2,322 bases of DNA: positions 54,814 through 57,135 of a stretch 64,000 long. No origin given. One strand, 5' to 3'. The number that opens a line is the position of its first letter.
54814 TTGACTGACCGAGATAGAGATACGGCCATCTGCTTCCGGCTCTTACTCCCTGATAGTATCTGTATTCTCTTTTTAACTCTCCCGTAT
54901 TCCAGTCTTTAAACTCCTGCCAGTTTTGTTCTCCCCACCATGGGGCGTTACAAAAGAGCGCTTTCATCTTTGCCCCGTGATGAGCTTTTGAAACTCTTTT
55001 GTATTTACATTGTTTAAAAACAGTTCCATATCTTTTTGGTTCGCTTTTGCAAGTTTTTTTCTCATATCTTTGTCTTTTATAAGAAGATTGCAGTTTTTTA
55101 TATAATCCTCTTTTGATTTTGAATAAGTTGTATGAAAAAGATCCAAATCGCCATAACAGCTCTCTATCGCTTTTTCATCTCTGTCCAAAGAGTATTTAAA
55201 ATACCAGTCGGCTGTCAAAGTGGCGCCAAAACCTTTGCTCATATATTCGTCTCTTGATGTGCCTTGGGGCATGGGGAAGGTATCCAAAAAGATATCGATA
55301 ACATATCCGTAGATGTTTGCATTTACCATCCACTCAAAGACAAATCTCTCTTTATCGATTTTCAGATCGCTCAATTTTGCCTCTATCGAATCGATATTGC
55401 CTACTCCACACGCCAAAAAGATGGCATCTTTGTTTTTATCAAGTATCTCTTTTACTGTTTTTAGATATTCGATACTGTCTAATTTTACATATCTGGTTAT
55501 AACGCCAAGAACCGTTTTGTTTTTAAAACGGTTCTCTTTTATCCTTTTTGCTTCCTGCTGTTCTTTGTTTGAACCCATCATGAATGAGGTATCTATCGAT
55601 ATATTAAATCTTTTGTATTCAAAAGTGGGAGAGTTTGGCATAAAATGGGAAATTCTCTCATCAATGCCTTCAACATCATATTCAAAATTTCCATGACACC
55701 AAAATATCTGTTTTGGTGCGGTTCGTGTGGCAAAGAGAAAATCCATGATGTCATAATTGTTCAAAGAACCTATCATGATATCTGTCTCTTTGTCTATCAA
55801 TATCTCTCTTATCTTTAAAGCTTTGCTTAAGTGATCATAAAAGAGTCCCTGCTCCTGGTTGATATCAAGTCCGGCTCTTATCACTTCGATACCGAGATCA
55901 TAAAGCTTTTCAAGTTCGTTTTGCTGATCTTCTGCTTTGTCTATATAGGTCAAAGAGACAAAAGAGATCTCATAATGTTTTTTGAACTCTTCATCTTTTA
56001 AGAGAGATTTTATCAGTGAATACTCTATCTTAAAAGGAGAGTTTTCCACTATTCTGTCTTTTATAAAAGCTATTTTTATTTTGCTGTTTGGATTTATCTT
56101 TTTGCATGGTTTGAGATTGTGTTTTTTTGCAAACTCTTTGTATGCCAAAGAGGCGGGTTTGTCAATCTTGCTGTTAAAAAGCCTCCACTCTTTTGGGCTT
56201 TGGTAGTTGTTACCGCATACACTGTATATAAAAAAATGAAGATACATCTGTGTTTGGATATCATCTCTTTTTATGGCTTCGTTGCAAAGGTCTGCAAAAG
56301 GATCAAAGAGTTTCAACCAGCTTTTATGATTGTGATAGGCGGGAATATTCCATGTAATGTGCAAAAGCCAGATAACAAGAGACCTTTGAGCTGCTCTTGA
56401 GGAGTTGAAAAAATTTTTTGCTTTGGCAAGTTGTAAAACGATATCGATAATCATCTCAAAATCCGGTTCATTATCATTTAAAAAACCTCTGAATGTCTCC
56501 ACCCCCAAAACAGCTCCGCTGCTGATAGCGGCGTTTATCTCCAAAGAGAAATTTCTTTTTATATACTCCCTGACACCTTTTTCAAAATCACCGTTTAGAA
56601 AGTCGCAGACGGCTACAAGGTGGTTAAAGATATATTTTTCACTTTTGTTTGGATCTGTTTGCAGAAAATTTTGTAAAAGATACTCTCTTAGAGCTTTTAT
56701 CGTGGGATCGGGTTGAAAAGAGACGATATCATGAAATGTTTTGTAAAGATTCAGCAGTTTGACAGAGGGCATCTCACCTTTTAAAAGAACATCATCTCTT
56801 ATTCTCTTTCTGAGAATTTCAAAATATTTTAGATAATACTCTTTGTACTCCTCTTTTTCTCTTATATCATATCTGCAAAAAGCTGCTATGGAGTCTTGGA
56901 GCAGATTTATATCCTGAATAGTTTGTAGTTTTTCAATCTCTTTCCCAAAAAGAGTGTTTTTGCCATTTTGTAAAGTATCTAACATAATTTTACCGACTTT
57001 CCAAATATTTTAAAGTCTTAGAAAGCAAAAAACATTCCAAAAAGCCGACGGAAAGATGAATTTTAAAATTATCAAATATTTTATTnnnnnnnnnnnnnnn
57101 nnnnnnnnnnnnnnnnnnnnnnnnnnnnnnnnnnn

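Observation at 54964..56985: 673-aa protein: helical-repeat N-domain plus GT41-like catalytic half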

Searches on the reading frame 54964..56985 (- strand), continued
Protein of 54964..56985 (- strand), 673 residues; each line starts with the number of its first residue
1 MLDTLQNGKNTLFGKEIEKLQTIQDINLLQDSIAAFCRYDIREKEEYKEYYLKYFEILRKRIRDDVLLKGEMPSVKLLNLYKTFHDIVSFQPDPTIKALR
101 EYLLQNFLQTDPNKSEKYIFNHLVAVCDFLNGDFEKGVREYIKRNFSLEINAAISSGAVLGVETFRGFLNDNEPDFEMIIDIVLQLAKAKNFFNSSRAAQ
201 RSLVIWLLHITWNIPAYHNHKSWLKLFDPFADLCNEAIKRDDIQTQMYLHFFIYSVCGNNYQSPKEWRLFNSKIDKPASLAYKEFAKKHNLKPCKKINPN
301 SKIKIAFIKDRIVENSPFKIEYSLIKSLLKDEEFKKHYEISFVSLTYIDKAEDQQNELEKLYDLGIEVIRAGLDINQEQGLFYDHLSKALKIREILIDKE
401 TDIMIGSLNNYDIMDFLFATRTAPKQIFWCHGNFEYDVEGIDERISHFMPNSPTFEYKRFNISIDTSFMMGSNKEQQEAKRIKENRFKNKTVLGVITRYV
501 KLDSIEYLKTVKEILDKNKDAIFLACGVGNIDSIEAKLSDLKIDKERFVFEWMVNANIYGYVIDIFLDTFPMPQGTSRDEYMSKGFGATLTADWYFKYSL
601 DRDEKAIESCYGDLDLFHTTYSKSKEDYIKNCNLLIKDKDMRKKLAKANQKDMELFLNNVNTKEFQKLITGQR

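Call 27: search_solved_structures(query=A2, max_evalue=10, show_alignments=5)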
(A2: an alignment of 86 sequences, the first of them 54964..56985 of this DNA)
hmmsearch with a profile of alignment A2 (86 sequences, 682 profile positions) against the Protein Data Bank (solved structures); distinct sequences matched with E-value up to 10: 3.
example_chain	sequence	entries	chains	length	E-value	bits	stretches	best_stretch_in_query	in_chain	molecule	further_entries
7r37_A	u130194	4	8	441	0.95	11.3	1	354-409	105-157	Adenosylhomocysteinase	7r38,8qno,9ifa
9ifb_A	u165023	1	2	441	0.95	11.3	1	354-409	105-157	Adenosylhomocysteinase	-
5cwf_A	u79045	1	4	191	2.7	9.8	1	13-114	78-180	Designed helical repeat protein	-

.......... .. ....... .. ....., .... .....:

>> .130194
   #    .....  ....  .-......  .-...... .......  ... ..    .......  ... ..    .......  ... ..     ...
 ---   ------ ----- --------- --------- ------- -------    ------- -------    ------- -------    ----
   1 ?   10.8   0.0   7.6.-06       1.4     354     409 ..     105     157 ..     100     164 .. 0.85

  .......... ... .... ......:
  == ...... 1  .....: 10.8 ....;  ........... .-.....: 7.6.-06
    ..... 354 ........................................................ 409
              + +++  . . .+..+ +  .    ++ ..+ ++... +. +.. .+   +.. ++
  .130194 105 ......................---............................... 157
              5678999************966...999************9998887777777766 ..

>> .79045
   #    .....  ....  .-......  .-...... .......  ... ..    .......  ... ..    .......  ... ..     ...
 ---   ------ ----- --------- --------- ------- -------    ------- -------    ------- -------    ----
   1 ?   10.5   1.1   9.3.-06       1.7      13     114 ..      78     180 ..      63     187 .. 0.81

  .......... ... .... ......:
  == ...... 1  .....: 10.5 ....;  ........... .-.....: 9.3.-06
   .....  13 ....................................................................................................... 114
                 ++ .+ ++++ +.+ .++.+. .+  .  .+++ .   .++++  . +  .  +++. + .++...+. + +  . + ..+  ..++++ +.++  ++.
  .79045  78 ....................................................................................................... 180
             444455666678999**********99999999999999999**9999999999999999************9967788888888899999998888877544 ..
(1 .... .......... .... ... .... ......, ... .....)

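Call 30: search_protein_families(library=pfam, alignment_id=A1, max_evalue=1)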
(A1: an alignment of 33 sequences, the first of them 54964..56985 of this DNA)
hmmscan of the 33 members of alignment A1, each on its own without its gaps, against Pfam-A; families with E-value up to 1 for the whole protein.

A. member 1, window:54964-56985:- (673 aa): 2 families
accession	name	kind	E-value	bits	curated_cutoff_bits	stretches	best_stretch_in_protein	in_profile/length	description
PF13433.12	Peripla_BP_5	-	0.13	11.8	27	1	465-523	134-193/363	Periplasmic binding protein domain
PF09060.15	L27_N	-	0.2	12.1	25.4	0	649-667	21-39/48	L27_N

B. families by the number of members that match (of 33 scanned): 30 families (the first 25 are shown)
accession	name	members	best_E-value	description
PF24028.1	DUF7339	10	0.00016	Domain of unknown function (DUF7339)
PF13692.12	Glyco_trans_1_4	10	0.00023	Glycosyl transferases group 1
PF13844.12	Glyco_transf_41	9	0.0037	Glycosyl transferase family 41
PF00534.26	Glycos_transf_1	8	4.6e-06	Glycosyl transferases group 1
PF24172.1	CdiI_ImmP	4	0.036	CdiI immunity protein EcoliA0-like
PF01558.24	POR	3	0.022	Pyruvate ferredoxin/flavodoxin oxidoreductase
PF00566.25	RabGAP-TBC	2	0.023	Rab-GTPase-TBC domain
PF17147.9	PFOR_II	2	0.14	Pyruvate:ferredoxin oxidoreductase core domain II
PF12644.12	DUF3782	2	0.21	Protein of unknown function (DUF3782)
PF15575.11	Imm49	1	0.018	Immunity protein 49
PF13439.12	Glyco_transf_4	1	0.021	Glycosyltransferase Family 4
PF03162.18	Y_phosphatase2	1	0.046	Tyrosine phosphatase family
PF03102.20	NeuB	1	0.056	NeuB family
PF07321.17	YscO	1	0.11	Type III secretion protein YscO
PF13433.12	Peripla_BP_5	1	0.13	Periplasmic binding protein domain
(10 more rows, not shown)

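Call 33: search_protein_families(library=pfam, proteins=[P0021, P0035, P0012, P0006, P0013, P0014, P0022, P0026, P0027, P0028], max_evalue=0.1)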
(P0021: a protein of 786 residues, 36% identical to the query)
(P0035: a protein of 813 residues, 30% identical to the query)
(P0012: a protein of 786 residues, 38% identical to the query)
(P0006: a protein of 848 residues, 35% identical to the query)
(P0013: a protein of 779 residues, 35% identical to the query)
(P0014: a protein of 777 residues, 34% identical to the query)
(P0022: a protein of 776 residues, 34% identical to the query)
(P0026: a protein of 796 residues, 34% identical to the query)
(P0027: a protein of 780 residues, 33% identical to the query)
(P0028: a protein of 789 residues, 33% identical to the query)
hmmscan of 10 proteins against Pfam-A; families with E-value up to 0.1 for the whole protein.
P0021 (786 aa): 3 families
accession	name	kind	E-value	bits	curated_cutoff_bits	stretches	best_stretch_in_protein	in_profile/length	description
PF00534.26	Glycos_transf_1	-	4.6e-06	26.7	26.4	1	463-589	2-135/172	Glycosyl transferases group 1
PF13844.12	Glyco_transf_41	-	0.018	13.8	25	0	462-509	354-400/543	Glycosyl transferase family 41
PF24028.1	DUF7339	-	0.037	14.5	27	0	256-346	3-88/115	Domain of unknown function (DUF7339)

P0035 (813 aa): 1 family
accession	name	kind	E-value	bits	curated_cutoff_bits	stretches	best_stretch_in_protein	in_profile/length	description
PF00534.26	Glycos_transf_1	-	4.7e-06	26.7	26.4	1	437-507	11-84/172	Glycosyl transferases group 1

P0012 (786 aa): 0 families

P0006 (848 aa): 2 families
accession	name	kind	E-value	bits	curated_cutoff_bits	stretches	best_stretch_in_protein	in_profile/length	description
PF00534.26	Glycos_transf_1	-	0.00071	19.6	26.4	1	488-564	4-83/172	Glycosyl transferases group 1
PF15575.11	Imm49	-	0.018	15.1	30.1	1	116-164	134-177/217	Immunity protein 49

P0013 (779 aa): 1 family
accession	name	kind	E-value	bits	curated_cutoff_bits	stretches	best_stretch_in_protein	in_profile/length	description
PF13692.12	Glyco_trans_1_4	-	0.0013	19.4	27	1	486-563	3-84/142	Glycosyl transferases group 1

P0014 (777 aa): 2 families
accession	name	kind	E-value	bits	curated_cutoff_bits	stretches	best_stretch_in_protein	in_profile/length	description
PF00534.26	Glycos_transf_1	-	4e-05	23.7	26.4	1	470-558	3-97/172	Glycosyl transferases group 1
PF13844.12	Glyco_transf_41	-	0.013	14.2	25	0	468-538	354-425/543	Glycosyl transferase family 41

P0022 (776 aa): 2 families
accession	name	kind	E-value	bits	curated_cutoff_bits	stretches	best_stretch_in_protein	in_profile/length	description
PF13692.12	Glyco_trans_1_4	-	0.0012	19.6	27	1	487-561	3-81/142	Glycosyl transferases group 1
PF24028.1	DUF7339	-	0.0036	17.8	27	1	268-356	6-89/115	Domain of unknown function (DUF7339)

P0026 (796 aa): 1 family
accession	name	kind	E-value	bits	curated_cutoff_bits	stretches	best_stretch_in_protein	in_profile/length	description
PF13692.12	Glyco_trans_1_4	-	0.002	18.9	27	1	487-564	3-84/142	Glycosyl transferases group 1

P0027 (780 aa): 3 families
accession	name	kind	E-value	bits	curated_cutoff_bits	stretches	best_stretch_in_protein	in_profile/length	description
PF00534.26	Glycos_transf_1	-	0.00011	22.2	26.4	1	474-563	2-97/172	Glycosyl transferases group 1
PF13844.12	Glyco_transf_41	-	0.0037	16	25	0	375-424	136-187/543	Glycosyl transferase family 41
PF24172.1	CdiI_ImmP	-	0.036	14.8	33.2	0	480-537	33-92/129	CdiI immunity protein EcoliA0-like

P0028 (789 aa): 1 family
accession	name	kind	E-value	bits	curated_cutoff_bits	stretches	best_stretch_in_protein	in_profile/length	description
PF24028.1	DUF7339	-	0.0087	16.6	27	1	261-350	3-87/115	Domain of unknown function (DUF7339)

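Call 72: find_encoding_contigs(protein=P0001, flank=10000, max_places=3)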
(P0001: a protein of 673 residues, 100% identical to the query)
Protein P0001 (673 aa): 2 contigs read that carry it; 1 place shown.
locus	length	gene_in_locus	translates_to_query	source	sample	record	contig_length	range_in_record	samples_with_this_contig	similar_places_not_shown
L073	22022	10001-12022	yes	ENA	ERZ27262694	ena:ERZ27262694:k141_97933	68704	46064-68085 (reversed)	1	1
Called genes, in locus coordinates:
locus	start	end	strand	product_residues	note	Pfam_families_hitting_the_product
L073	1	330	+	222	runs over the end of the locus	PF22175:Ogg-HhH (weak), PF00730:HhH-GPD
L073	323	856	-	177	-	-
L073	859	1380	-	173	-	-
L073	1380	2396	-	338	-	PF27038:DUF8569, PF27037:DUF8341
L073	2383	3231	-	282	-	PF02899:Phage_int_SAM_1 (faint), PF00589:Phage_integrase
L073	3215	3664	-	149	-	-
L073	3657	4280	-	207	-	PF04028:DUF374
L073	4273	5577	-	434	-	PF00919:UPF0004, PF04055:Radical_SAM, PF01938:TRAM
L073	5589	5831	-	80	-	PF18618:HP0268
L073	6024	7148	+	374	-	PF08529:NusA_N, PF13184:KH_NusA_1st, PF26594:KH_NusA_2nd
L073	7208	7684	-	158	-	PF03737:RraA-like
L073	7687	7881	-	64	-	-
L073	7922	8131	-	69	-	-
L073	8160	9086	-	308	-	PF18306:LDcluster4, PF03641:Lysine_decarbox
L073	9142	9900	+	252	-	PF03976:PPK2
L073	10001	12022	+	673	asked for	-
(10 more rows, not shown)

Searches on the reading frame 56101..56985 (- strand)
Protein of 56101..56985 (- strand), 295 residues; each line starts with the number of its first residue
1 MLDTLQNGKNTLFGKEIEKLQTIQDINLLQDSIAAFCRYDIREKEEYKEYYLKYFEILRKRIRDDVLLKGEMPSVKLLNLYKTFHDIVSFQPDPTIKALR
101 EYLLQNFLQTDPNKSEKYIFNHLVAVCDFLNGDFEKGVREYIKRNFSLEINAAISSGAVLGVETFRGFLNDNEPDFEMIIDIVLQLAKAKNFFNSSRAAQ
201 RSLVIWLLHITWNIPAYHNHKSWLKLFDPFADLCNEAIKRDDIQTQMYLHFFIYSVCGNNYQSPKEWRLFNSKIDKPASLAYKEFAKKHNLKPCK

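Call 67: predict_structure(alignment_id=A5)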
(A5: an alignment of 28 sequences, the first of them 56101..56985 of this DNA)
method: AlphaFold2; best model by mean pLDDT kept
length: 295 residues; sequences in the alignment: 28
mean_pLDDT: 87.2   pTM: 0.85
mean pLDDT of the five models: 87.2, 85.9, 85.8, 85.7, 85.6
residues with pLDDT >= 90: 168; 70-90: 99; 50-70: 22; < 50: 6
segments of 3 or more residues with pLDDT < 50: 1-6
pLDDT, mean of each block of 10 residues (from residue 1): 48 80 85 77 71 89 87 86 83 93 84 78 94 94 89 67 89 94 95 91 92 92 97 97 96 96 97 97 95 78
secondary structure, 60 per line:
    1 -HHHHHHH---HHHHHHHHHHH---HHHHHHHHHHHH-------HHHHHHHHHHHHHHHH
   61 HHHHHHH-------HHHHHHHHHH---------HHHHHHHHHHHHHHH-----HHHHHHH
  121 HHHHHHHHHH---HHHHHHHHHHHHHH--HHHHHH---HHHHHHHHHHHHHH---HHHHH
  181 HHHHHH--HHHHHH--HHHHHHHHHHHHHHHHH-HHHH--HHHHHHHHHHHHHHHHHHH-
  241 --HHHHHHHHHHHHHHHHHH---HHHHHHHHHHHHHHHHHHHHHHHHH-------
elements in order: H2-8 H12-22 H26-37 H45-67 H75-84 H94-108 H114-130 H134-147 H150-155 H159-172 H176-186 H189-194 H197-213 H215-218 H221-239 H243-260 H264-288

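Call 70: fold_search(model_id=the predicted structure, library=pdb)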
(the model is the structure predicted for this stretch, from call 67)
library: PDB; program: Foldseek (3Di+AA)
matches with E <= 10: 687; with E <= 0.001: 0
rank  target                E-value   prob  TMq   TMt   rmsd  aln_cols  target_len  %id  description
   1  7wtt_K                9.7e-02  0.98  0.36  0.15  10.6       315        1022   12  Cryo-EM structure of a human pre-40S ribosomal subunit - State RRP12-A1 (with CK1) (released 2022-10-19)
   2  9fqr_Ib               1.4e-01  0.60  0.23  0.21  15.7       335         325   14  96-nm repeat of axonemal doublet microtubules from bovine sperm (released 2025-03-26)
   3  9dze_A                1.5e-01  0.97  0.35  0.33  13.7       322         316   13  Computationally Designed Bifaceted Protein Nanomaterial pD5-14 (released 2024-10-30)
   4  5mfd_A                2.1e-01  0.54  0.23  0.22  15.2       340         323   11  Designed armadillo repeat protein YIIIM''6AII in complex with pD_(KR)5 (released 2017-07-19)
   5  6xte_A                2.8e-01  0.80  0.32  0.14  12.0       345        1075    9  Human karyopherin RanBP5 (isoform-1) (released 2020-04-22)
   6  4kzg_E                2.9e-01  0.80  0.34  0.32  12.1       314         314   12  Crystal structure of zebrafish MO25 (released 2013-09-11)
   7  7z8t_D                3.0e-01  0.82  0.33  0.11  15.3       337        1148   12  CAND1-SCF-SKP2 CAND1 engaged SCF rocked (released 2023-04-19)
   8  9dze_K                3.0e-01  0.77  0.31  0.30  13.8       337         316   14  Computationally Designed Bifaceted Protein Nanomaterial pD5-14 (released 2024-10-30)
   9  4c0p_D                3.0e-01  0.60  0.28  0.13  14.2       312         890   14  Unliganded Transportin 3 (released 2014-01-22)
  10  5mfm_F                3.3e-01  0.63  0.27  0.25  15.4       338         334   12  Designed armadillo repeat protein peptide fusion YIIIM6AII_GS11_(KR)5 (released 2017-09-13)
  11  2qna_A                3.4e-01  0.96  0.42  0.20  14.0       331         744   10  Crystal structure of human Importin-beta (127-876) in complex with the IBB-domain of Snurportin1 (1-65) (released 2008-04-08)
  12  5j3v_A                3.4e-01  0.85  0.35  0.17  11.2       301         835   12  Crystal structure of human Karyopherin-beta2 bound to the histone H3 tail (released 2016-09-21)
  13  2qmr_A                3.6e-01  0.85  0.34  0.17  11.0       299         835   11  Karyopherin beta2/transportin (released 2007-10-30)
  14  7z8v_D                3.9e-01  0.82  0.34  0.11  15.0       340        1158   10  CAND1-SCF-SKP2 (SKP1deldel) CAND1 engaged SCF rocked (released 2023-04-19)
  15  2z6g                  3.9e-01  0.66  0.30  0.20  12.9       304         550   13  Crystal Structure of a Full-Length Zebrafish Beta-Catenin (released 2008-02-12)
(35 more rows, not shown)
